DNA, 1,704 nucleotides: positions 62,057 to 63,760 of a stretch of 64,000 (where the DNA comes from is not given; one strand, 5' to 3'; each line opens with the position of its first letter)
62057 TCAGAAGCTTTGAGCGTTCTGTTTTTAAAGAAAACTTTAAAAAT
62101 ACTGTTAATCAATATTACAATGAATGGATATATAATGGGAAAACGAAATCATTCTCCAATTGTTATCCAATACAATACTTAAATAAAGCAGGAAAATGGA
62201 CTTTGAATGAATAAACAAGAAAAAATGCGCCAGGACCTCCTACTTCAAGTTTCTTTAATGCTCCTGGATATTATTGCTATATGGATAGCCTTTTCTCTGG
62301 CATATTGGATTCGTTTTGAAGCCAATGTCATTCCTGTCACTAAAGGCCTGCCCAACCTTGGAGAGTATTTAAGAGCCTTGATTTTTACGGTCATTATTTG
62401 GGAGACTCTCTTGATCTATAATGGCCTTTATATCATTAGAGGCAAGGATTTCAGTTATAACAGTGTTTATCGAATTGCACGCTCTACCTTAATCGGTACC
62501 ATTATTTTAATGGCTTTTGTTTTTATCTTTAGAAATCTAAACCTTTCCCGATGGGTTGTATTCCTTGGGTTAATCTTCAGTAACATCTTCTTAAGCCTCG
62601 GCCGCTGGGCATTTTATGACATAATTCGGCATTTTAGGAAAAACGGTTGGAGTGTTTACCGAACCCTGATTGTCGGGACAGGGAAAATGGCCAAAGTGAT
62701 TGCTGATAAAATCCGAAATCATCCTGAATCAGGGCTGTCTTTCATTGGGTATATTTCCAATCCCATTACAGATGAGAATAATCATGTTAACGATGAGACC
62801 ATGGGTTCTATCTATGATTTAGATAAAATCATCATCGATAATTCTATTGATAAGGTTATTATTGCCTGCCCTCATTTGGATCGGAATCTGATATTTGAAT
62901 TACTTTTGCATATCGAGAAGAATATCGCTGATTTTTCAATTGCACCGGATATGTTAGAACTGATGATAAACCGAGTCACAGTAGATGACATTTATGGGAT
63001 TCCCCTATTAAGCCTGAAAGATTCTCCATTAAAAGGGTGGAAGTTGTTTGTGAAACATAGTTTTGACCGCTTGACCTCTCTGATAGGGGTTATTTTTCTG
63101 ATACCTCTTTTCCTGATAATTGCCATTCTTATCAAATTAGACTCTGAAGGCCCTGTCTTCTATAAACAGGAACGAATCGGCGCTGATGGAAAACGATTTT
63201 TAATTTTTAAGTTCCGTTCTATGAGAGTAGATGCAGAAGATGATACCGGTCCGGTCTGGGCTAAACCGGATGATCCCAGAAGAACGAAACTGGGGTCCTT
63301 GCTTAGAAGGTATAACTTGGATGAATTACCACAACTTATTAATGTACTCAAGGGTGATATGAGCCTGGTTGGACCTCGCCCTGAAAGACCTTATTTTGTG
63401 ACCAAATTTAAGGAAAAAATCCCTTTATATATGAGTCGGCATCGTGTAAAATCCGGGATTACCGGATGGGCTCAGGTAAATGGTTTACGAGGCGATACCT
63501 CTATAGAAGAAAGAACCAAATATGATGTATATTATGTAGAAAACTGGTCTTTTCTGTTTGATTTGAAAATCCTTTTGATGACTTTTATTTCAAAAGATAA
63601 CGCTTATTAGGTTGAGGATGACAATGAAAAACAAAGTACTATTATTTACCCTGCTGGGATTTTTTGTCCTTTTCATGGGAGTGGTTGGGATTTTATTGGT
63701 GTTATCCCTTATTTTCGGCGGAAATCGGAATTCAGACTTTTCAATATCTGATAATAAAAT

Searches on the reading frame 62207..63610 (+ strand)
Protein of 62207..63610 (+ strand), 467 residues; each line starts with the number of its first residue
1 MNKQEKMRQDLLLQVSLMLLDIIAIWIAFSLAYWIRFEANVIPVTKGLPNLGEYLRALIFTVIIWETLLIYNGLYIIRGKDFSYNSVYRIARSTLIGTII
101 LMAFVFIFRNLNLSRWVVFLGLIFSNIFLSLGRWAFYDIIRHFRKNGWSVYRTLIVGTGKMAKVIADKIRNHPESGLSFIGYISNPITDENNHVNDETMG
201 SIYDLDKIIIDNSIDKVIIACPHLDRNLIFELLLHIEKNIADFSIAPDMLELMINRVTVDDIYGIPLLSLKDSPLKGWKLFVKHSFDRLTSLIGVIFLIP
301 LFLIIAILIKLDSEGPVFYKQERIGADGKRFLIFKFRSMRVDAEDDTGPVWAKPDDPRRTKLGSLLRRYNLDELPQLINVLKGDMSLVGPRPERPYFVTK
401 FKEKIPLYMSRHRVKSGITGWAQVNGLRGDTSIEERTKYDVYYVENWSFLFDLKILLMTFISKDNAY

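Call 62: find_encoding_contigs(protein=window:62207-63610:+, flank=10000, max_places=2)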
Protein window:62207-63610:+ (467 aa): 3 contigs read that carry it; 2 places shown.
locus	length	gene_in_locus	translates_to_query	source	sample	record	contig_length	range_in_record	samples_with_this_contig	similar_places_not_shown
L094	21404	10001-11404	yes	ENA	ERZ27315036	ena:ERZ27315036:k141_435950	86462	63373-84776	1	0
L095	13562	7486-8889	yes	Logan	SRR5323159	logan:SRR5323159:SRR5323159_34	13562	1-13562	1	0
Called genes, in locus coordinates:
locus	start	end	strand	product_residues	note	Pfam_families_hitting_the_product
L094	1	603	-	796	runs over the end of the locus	PF14827:dCache_3 (weak), PF00672:HAMP, PF00512:HisKA, PF02518:HATPase_c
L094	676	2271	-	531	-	PF07719:TPR_2 (faint), PF13424:TPR_12 (faint), PF13431:TPR_17 (faint), PF00515:TPR_1 (faint), PF13174:TPR_6 (faint), PF13176:TPR_7 (faint), PF13414:TPR_11 (weak), PF13432:TPR_16 (weak), +3 more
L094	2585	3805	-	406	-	PF00248:Aldo_ket_red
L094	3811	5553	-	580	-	PF12801:Fer4_5, PF12837:Fer4_6 (faint), PF13484:Fer4_16 (faint), PF12801:Fer4_5 (weak), PF13187:Fer4_9 (faint), PF13237:Fer4_10 (faint), PF12838:Fer4_7 (weak), PF00037:Fer4 (weak), +1 more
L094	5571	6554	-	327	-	PF04015:DUF362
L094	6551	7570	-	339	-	PF20244:DUF6599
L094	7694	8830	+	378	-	PF13439:Glyco_transf_4, PF00534:Glycos_transf_1, PF13692:Glyco_trans_1_4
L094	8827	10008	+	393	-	PF00534:Glycos_transf_1, PF13692:Glyco_trans_1_4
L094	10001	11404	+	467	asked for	PF13727:CoA_binding_3, PF02397:Bac_transf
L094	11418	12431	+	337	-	PF00574:CLP_protease (weak), PF01972:SDH_protease (faint), PF25145:NfeD1b_N (weak), PF01343:Peptidase_S49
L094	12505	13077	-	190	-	PF08207:EFP_N, PF01132:EFP, PF09285:Elong-fact-P_C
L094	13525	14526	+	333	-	PF13200:DUF4015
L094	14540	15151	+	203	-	PF00117:GATase, PF07685:GATase_3 (weak)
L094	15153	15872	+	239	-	PF00977:His_biosynth, PF01207:Dus (faint)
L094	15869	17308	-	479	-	PF13185:GAF_2 (faint), PF00990:GGDEF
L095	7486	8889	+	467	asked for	PF13727:CoA_binding_3, PF02397:Bac_transf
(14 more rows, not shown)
